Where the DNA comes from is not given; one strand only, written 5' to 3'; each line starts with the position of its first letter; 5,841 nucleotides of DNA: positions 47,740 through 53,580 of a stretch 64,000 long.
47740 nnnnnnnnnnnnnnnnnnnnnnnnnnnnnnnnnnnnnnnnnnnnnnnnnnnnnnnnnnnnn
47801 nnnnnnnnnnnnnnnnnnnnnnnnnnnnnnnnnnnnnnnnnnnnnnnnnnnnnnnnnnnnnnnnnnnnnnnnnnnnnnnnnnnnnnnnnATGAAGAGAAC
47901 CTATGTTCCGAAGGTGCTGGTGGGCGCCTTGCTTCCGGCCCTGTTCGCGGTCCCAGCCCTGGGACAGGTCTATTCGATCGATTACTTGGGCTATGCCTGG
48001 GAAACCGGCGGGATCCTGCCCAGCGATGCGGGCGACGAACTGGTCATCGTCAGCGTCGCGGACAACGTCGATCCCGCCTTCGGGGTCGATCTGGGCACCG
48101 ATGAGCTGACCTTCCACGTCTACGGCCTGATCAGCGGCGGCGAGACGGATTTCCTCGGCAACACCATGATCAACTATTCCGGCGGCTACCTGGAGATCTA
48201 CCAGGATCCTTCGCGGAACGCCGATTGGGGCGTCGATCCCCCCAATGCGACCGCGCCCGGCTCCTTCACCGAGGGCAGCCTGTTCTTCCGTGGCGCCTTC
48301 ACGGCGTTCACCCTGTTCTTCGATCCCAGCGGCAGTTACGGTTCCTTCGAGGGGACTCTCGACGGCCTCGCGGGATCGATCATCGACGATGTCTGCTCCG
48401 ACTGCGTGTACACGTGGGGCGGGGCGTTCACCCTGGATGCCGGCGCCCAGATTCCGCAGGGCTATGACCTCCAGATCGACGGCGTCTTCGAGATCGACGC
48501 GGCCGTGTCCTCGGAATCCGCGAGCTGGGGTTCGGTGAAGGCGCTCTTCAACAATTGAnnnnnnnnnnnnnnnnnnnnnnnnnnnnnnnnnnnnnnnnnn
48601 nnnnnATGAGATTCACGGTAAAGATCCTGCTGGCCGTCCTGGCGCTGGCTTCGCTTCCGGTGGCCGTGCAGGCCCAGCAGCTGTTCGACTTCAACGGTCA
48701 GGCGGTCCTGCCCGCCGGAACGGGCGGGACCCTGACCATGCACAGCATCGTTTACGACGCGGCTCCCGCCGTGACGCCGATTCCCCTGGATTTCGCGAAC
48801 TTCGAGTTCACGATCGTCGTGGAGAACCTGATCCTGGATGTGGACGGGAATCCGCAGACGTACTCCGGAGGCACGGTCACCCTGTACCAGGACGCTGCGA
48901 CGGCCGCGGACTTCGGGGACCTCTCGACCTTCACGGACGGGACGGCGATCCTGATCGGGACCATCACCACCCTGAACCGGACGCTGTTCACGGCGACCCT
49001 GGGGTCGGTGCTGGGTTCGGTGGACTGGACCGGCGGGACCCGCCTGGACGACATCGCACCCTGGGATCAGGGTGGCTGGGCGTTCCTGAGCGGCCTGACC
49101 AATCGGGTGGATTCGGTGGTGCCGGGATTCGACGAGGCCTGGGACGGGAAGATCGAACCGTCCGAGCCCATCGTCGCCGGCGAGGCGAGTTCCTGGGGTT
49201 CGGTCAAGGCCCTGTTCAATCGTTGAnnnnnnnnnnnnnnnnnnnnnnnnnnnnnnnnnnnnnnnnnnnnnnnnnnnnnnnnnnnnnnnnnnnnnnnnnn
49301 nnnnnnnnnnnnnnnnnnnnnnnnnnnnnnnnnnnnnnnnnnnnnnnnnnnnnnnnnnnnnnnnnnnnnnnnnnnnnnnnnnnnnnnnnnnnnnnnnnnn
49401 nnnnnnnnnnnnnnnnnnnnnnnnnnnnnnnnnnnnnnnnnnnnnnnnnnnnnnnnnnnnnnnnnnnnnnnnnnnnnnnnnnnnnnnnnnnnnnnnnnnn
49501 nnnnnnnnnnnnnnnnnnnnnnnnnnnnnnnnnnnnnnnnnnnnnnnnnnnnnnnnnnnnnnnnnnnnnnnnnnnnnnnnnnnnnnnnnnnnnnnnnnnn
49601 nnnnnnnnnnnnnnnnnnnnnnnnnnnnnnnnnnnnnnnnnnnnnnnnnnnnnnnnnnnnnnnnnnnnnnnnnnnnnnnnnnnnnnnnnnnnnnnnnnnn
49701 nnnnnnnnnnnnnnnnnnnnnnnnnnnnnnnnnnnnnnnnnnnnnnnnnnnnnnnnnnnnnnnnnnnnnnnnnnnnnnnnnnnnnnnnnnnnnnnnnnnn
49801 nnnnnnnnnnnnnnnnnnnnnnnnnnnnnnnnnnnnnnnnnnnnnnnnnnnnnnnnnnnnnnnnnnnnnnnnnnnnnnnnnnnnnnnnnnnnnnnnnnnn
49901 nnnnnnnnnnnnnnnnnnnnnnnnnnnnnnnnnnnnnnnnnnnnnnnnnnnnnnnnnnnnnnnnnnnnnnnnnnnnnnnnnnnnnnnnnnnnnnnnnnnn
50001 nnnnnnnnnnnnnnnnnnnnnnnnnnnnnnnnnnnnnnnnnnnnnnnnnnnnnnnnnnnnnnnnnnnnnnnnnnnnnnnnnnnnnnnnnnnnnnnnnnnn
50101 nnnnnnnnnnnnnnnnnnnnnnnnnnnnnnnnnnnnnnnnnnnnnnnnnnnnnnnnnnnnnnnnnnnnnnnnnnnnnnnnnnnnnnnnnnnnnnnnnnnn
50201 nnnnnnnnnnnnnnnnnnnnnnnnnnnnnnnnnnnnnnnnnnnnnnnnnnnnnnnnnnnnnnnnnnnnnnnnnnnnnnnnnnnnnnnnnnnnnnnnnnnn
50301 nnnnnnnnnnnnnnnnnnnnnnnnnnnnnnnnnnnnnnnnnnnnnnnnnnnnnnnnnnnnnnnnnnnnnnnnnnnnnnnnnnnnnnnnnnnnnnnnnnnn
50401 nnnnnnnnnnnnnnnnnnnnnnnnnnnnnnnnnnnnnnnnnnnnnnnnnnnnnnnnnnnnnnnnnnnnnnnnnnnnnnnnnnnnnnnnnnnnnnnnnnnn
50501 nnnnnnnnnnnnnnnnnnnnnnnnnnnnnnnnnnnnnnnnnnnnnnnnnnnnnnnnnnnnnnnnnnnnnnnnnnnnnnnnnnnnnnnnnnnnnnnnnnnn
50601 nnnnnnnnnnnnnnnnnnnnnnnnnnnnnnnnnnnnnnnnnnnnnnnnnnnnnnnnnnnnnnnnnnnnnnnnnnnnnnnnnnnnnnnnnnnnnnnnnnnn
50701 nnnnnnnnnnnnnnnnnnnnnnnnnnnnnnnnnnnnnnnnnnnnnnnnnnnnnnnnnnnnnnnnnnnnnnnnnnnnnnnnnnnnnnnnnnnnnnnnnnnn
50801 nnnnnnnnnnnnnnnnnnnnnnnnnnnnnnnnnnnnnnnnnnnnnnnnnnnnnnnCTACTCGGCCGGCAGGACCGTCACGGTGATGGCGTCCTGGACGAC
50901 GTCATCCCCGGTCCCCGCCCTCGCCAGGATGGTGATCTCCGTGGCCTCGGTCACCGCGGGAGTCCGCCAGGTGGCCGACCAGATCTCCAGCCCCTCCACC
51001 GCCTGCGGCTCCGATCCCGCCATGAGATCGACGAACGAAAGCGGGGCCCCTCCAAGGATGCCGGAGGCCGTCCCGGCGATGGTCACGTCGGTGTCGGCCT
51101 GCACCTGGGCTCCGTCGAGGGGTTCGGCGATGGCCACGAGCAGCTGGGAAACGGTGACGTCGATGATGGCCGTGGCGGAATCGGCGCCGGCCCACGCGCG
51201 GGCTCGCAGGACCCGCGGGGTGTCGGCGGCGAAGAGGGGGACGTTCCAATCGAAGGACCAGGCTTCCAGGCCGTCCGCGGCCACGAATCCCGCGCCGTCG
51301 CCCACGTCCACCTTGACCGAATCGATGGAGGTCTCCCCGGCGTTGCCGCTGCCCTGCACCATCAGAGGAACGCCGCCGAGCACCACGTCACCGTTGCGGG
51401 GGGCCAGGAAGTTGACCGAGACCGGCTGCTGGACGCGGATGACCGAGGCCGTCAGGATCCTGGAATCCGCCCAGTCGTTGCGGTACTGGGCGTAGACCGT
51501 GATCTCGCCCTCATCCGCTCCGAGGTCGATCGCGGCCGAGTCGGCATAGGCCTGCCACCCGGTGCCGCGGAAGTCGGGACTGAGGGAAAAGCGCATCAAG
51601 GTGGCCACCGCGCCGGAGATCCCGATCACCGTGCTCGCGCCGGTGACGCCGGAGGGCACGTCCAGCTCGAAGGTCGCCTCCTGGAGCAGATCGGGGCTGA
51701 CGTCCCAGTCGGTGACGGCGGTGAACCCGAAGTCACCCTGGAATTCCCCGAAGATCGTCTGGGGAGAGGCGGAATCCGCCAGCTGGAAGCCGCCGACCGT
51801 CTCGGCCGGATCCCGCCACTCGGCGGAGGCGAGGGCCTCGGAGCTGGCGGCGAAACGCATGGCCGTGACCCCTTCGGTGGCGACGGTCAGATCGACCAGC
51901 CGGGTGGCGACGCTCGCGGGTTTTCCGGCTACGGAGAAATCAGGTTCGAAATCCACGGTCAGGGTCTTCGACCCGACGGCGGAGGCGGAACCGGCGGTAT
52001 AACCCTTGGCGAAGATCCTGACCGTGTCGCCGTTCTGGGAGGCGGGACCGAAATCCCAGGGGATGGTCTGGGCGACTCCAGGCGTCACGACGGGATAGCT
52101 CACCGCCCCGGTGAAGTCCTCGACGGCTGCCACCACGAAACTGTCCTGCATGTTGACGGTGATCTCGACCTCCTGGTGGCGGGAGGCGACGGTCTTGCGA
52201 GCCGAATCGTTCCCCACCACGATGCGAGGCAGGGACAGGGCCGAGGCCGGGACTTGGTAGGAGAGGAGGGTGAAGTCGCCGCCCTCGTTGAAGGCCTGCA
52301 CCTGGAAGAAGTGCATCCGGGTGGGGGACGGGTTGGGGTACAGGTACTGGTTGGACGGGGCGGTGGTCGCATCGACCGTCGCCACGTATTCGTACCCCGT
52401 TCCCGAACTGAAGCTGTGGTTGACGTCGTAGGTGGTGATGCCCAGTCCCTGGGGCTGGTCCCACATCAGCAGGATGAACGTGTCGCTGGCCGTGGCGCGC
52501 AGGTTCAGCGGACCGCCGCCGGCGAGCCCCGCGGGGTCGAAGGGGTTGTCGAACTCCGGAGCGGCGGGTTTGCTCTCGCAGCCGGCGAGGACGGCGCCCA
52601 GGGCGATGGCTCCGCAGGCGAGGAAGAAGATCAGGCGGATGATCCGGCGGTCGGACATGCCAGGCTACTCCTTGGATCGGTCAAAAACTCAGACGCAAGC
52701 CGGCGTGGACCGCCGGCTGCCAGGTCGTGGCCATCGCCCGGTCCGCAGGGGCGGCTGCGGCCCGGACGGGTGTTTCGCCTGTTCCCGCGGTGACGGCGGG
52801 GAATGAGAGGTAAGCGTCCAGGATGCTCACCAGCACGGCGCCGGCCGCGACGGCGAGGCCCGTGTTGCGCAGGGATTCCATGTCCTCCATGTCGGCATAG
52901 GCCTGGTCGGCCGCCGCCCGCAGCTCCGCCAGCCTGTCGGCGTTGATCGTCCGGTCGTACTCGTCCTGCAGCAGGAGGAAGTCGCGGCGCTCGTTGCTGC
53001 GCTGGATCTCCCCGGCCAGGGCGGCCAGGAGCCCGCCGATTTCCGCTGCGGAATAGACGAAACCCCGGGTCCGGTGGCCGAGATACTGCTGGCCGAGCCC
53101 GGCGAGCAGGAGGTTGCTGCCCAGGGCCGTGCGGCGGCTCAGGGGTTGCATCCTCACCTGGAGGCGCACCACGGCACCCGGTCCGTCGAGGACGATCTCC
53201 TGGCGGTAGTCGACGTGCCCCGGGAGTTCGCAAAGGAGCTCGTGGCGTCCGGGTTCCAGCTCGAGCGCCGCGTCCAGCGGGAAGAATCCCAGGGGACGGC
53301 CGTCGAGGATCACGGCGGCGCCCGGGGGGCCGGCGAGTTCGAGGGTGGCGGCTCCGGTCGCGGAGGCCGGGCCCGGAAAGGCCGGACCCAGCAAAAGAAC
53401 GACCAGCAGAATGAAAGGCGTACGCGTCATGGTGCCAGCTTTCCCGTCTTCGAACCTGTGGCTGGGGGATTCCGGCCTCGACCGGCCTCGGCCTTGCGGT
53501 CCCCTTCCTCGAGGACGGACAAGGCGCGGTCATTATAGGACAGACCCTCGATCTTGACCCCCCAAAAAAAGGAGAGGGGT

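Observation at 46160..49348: Conserved dyad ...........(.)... upstream of every A/B pair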

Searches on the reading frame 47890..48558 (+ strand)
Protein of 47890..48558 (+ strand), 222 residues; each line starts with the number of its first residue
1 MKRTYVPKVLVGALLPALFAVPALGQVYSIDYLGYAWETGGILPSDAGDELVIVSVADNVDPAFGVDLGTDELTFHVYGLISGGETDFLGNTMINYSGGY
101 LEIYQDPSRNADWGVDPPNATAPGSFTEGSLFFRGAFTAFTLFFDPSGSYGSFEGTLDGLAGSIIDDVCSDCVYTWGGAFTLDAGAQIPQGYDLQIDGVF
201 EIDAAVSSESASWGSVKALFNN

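Call 5: search_protein_families(library=pfam, proteins=[window:47890-48558:+], max_evalue=1)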
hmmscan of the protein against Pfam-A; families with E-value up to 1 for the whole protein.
window:47890-48558:+ (222 aa): 0 families

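Call 7: find_homologous_proteins(query=window:47890-48558:+)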
Query window:47890-48558:+ (222 aa): 200 proteins with E <= 0.001 among 800 candidates; the best 120 are listed.
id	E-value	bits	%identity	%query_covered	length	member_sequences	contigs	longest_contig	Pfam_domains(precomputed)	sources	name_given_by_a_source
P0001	3.3e-139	480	96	100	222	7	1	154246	-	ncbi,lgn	ncbi:MAG: hypothetical protein ABIK96_05210 [bacterium]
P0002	2.5e-105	369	74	100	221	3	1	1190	-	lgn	-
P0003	1.4e-103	363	75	100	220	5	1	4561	-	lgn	-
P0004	7.9e-103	361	74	100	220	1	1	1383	-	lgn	-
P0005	8.0e-99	348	72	100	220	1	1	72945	-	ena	-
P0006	1.0e-97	344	67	100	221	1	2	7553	-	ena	-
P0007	2.3e-96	340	66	100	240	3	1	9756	-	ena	-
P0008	2.6e-96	340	66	100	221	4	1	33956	-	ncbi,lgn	-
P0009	3.6e-96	339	66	100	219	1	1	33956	-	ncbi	-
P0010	7.1e-96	338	75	89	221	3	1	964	-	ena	-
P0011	2.7e-95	336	70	96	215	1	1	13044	-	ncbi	-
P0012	2.7e-94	333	75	89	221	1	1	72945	-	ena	-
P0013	1.1e-92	328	69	100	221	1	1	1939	-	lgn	-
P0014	5.8e-92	325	66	100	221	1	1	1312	-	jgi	jgi:hypothetical protein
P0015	3.3e-91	323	64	100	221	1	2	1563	-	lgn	-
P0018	1.9e-90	320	64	100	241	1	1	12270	-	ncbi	-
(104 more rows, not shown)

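Call 11: find_related_loci(query=A2, collection=genome_contigs, flank=4000)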
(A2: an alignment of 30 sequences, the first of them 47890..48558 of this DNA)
Query A2 (222 aa) in genome_contigs; peptide patterns used: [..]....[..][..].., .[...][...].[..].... (x = any residue, [..] = any of these).
75 stretches matched a pattern; 46 encode a relative of the query (tblastn E <= 1e-3); 42 distinct loci.
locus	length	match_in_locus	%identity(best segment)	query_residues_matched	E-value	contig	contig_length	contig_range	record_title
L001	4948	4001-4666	95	1-222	9e-141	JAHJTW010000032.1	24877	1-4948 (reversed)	MAG: bacterium isolate OS_PC_MetaG.mb.70 OS_PC_MetaG.mb.70_k141_77679, whole genome shotgun sequence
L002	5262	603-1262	76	1-221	8e-101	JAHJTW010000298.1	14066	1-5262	MAG: bacterium isolate OS_PC_MetaG.mb.70 OS_PC_MetaG.mb.70_k141_715375, whole genome shotgun sequence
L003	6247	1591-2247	66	1-221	8e-101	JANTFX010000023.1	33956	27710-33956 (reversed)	MAG: Candidatus Krumholzibacteriia bacterium isolate bin10023 c_000000000790, whole genome shotgun sequence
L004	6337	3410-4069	66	1-222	1e-100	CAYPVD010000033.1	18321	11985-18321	MAG TPA_asm: uncultured Fibrobacteraceae bacterium isolate binchicken_co256_236 genome assembly, contig: NODE_6517_lengt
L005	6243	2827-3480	69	2-221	8e-93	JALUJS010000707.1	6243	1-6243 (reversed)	MAG: Candidatus Krumholzibacteriia bacterium isolate S144_metabat2_scaf2bin.036 S144_NODE_9583_length_6243_cov_1.734794,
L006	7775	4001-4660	60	1-222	8e-87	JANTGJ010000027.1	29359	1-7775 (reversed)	MAG: Candidatus Krumholzibacteriia bacterium isolate bin1006 c_000000001104, whole genome shotgun sequence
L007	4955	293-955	61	1-221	4e-86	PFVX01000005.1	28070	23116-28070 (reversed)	MAG: bacterium CG_4_9_14_3_um_filter_65_15 isolate CG_4_9_14_3_um_filter_65_15 CG_4_9_14_3_um_filter_150_scaffold_1164_c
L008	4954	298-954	59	1-221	1e-84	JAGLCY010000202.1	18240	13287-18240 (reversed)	MAG: Candidatus Krumholzibacteriia bacterium isolate SW_4_19 ROV167.bin.19.fa_202, whole genome shotgun sequence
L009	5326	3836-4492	61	1-221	2e-84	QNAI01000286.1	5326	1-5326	MAG: Verrucomicrobia bacterium isolate B12_G4 B12_Guay4_scaffold_22814, whole genome shotgun sequence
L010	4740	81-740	59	1-221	4e-84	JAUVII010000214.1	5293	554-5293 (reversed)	MAG: Candidatus Krumholzibacteriia bacterium isolate CSMAG_424 CSMAG_424_k127_6106762_length_5293_cov_28.0033, whole gen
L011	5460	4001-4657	62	1-221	8e-84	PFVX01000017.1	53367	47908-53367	MAG: bacterium CG_4_9_14_3_um_filter_65_15 isolate CG_4_9_14_3_um_filter_65_15 CG_4_9_14_3_um_filter_150_scaffold_275_c,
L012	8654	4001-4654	60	1-221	9e-84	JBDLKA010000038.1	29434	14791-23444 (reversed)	MAG: Candidatus Krumholzibacteriota bacterium isolate MAG120 MAG120_38, whole genome shotgun sequence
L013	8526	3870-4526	58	1-221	2e-82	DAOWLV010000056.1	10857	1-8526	MAG TPA_asm: Candidatus Krumholzibacteriia bacterium isolate CSMAG_2985 CSMAG_2985_k141_2270797_length_10857_cov_86.8405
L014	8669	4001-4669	58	1-221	4e-80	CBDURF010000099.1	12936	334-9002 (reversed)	MAG TPA_asm: uncultured bacterium isolate SRR22302361_binner123_Refined_103 genome assembly, contig: ERZ25748748.2644, w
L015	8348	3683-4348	56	1-222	6e-79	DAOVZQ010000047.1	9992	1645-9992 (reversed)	MAG TPA_asm: bacterium isolate CSMAG_1813 CSMAG_1813_k141_3297864_length_9992_cov_7.0000, whole genome shotgun sequence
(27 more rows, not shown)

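Call 24: find_related_loci(query=A2, collection=metagenome_contigs, flank=3500)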
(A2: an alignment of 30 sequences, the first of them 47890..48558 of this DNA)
Query A2 (222 aa) in metagenome_contigs; peptide patterns used: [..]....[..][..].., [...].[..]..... (x = any residue, [..] = any of these).
140 stretches matched a pattern; 72 encode a relative of the query (tblastn E <= 1e-3); 72 distinct loci.
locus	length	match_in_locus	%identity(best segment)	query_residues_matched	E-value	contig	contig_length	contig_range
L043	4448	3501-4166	95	1-222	3e-141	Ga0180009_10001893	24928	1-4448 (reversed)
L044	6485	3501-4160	66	1-222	9e-101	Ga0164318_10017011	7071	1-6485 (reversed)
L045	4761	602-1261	76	1-221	6e-101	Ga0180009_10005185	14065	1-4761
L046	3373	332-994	61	1-221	7e-87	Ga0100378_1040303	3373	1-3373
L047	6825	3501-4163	61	1-221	4e-86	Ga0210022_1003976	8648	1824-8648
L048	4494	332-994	61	1-221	4e-86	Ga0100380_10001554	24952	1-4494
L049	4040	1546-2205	60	1-222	4e-85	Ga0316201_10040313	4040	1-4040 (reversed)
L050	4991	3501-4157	61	1-221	1e-84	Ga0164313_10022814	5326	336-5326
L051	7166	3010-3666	62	1-221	7e-84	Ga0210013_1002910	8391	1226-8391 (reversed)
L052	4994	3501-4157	62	1-221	6e-84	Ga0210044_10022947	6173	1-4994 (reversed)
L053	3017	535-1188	62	1-221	3e-84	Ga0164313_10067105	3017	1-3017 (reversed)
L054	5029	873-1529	58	1-221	8e-83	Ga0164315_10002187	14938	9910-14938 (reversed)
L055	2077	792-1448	57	1-221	2e-84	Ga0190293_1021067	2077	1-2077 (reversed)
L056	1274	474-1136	57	1-222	5e-87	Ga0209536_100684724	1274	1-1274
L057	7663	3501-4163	58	1-222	2e-80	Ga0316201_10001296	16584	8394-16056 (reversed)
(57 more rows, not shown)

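Call 25: predict_structure(alignment_id=A2)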
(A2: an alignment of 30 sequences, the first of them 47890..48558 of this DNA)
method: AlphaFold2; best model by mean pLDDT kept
length: 222 residues; sequences in the alignment: 30
mean_pLDDT: 78.0   pTM: 0.73
mean pLDDT of the five models: 78.0, 77.9, 77.9, 76.4, 74.4
residues with pLDDT >= 90: 58; 70-90: 106; 50-70: 32; < 50: 26
segments of 3 or more residues with pLDDT < 50: 113-115, 123-125, 205-222
pLDDT, mean of each block of 10 residues (from residue 1): 68 82 72 89 93 89 85 90 94 95 83 53 58 92 91 91 72 82 74 88 53 35 26
secondary structure, 60 per line:
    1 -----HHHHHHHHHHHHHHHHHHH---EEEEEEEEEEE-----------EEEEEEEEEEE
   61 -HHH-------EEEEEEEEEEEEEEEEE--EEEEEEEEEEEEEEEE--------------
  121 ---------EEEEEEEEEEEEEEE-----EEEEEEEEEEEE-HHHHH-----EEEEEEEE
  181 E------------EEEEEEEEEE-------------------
elements in order: H6-24 E28-38 E50-60 E72-88 E91-106 E130-144 E150-161 H163-167 E173-181 E194-203

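Call 30: fold_search(model_id=the predicted structure, library=pdb)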
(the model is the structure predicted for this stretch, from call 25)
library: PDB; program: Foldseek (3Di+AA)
matches with E <= 10: 708; with E <= 0.001: 0
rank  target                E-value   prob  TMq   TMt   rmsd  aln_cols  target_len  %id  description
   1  9a2m_MODEL_1_A        7.2e-03  0.47  0.17  0.13  17.0       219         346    8  Model of E. coli OmpA by in-cell photo-crosslinking MS and deep learning (released 2023-02-24)
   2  9fzd_A                2.5e-02  0.25  0.15  0.17  14.0       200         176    9  Structure of OmpA-long in complex with nanobody Nb39 (released 2024-07-17)
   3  2f1t_A                3.3e-02  0.20  0.18  0.20  14.1       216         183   10  Outer membrane protein OmpW (released 2006-01-24)
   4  1bxw                  3.3e-02  0.15  0.14  0.17  13.9       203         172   11  OUTER MEMBRANE PROTEIN A (OMPA) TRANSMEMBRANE DOMAIN (released 1998-10-14)
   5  3rwa_A                5.9e-02  0.15  0.19  0.18  17.2       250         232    9  Crystal structure of circular-permutated mKate (released 2011-06-15)
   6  2f1v_A                6.2e-02  0.11  0.14  0.16  13.8       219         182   10  Outer membrane protein OmpW (released 2006-01-24)
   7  9uuv_A                8.4e-02  0.47  0.25  0.33   8.1       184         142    9  beta barrel protein-LucK (released 2026-03-18)
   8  2x27                  8.4e-02  0.09  0.14  0.14  16.1       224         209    8  Crystal structure of the outer membrane protein OprG from Pseudomonas aeruginosa (released 2010-12-15)
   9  6gel_B                8.8e-02  0.14  0.19  0.10  16.0       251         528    9  The structure of TWITCH-2B (released 2019-08-21)
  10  9h9s                  8.8e-02  0.09  0.16  0.16  18.1       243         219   10  Crystal structure of a lectin-like protein from Ustilago maydis (released 2025-08-20)
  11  5a60                  9.3e-02  0.28  0.21  0.14  13.7       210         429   11  Crystal structure of full-length E. coli ygiF in complex with tripolyphosphate and two magnesium ions (released 2015-08-05)
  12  6ubl_A                9.8e-02  0.16  0.17  0.18  13.9       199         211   12  Structure of DynF from the Dynemicin Biosynthesis Pathway of Micromonospora chersina (released 2020-09-16)
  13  3sy3_C                1.0e-01  0.12  0.16  0.19  14.2       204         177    7  GBAA_1210 protein, a putative adenylate cyclase, from Bacillus anthracis (released 2011-07-27)
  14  2w7q_A                1.0e-01  0.08  0.12  0.13  17.9       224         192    9  Structure of Pseudomonas aeruginosa LolA (released 2009-12-29)
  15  8t0b_A                1.1e-01  0.10  0.12  0.18  14.3       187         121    5  Novel Domain of Unknown Function Solved with AlphaFold (released 2024-01-17)
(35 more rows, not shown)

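Call 58: find_encoding_contigs(protein=P0005, flank=6000, max_places=2)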
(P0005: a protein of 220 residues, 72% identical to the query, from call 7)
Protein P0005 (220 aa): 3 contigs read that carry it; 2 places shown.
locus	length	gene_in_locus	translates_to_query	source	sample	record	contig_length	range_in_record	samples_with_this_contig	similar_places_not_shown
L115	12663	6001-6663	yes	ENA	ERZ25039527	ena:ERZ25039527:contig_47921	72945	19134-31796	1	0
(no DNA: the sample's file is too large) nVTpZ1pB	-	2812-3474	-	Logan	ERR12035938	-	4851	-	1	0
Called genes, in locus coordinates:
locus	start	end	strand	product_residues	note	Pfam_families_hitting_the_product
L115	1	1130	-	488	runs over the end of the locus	PF14537:Cytochrom_c3_2 (faint), PF22113:Mtrc-MtrF_II-IV_dom (faint), PF14522:Cytochrome_C7 (faint), PF13435:Cytochrome_C554 (faint), PF11783:Cytochrome_cB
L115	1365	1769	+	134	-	-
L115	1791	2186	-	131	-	-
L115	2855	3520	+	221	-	-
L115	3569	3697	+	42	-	-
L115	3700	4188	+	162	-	-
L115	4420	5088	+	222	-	-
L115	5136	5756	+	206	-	-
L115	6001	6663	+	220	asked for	-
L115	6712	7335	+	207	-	-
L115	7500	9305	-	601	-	PF17957:Big_7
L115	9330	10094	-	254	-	PF08308:PEGA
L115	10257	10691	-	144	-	PF02590:SPOUT_MTase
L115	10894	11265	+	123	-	-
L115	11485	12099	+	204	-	PF01058:Oxidored_q6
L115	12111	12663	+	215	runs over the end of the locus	PF00329:Complex1_30kDa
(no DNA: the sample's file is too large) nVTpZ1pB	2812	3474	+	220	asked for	-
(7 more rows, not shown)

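Call 59: find_encoding_contigs(protein=P0011, flank=6000, max_places=2)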
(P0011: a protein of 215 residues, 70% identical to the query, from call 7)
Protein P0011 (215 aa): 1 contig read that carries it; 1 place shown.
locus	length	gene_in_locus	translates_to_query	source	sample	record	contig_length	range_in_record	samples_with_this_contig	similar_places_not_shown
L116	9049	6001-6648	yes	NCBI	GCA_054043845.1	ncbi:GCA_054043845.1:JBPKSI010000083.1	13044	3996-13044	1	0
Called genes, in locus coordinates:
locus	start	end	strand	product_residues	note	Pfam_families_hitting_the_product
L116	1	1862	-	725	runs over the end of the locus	PF19313:DUF5916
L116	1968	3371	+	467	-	PF00753:Lactamase_B, PF12706:Lactamase_B_2 (weak), PF10996:Beta-Casp, PF07521:RMMBL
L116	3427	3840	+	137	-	-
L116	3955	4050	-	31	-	-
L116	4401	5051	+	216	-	-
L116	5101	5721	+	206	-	-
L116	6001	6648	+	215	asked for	-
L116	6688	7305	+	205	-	-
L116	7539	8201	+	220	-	-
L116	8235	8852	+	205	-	-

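Call 60: find_encoding_contigs(protein=P0018, flank=6000, max_places=2)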
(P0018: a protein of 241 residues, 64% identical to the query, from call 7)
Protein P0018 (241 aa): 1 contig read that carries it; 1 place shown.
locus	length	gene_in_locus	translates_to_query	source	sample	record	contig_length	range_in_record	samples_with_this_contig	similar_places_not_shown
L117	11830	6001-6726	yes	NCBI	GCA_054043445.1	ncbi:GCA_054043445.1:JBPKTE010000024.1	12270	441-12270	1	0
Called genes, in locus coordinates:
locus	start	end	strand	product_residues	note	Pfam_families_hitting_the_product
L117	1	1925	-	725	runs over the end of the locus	PF19313:DUF5916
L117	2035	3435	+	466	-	PF00753:Lactamase_B, PF12706:Lactamase_B_2 (faint), PF16661:Lactamase_B_6 (faint), PF10996:Beta-Casp, PF07521:RMMBL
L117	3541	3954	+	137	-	-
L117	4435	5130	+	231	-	-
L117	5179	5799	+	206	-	-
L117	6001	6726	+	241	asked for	-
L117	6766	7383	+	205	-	-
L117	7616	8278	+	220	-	-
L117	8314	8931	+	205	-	-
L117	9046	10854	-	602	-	-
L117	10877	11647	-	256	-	-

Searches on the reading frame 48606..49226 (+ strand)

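Call 5: search_protein_families(library=pfam, proteins=[window:48606-49226:+], max_evalue=1)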
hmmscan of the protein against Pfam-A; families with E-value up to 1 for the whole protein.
window:48606-49226:+ (206 aa): 1 family
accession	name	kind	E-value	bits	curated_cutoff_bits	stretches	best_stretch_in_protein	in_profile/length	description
PF09134.16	Invasin_D3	-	0.043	14.8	33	1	67-121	19-71/98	Invasin, domain 3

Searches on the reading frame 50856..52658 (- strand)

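Call 19: search_protein_families(library=pfam, proteins=[window:50856-52658:-], max_evalue=0.01)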
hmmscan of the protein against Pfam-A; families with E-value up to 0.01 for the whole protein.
window:50856-52658:- (600 aa): 1 family
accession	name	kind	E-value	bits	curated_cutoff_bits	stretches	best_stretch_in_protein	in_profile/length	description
PF17957.7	Big_7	-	1.8e-10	41.7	24.1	2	508-573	3-65/70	Bacterial Ig domain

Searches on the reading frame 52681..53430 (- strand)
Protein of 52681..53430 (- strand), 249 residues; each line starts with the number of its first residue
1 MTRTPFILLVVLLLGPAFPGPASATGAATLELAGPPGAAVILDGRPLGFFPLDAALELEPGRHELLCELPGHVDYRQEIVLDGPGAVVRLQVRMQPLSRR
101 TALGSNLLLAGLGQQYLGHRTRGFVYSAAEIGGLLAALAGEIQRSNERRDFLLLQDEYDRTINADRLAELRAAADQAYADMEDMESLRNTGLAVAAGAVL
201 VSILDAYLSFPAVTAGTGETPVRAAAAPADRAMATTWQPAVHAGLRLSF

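Call 19: search_protein_families(library=pfam, proteins=[window:52681-53430:-], max_evalue=0.01)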
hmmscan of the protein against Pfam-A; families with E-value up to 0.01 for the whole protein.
window:52681-53430:- (249 aa): 1 family
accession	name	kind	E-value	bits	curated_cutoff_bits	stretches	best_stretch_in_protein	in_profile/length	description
PF08308.17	PEGA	-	3.3e-09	36.9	20.8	1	35-96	10-69/71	PEGA domain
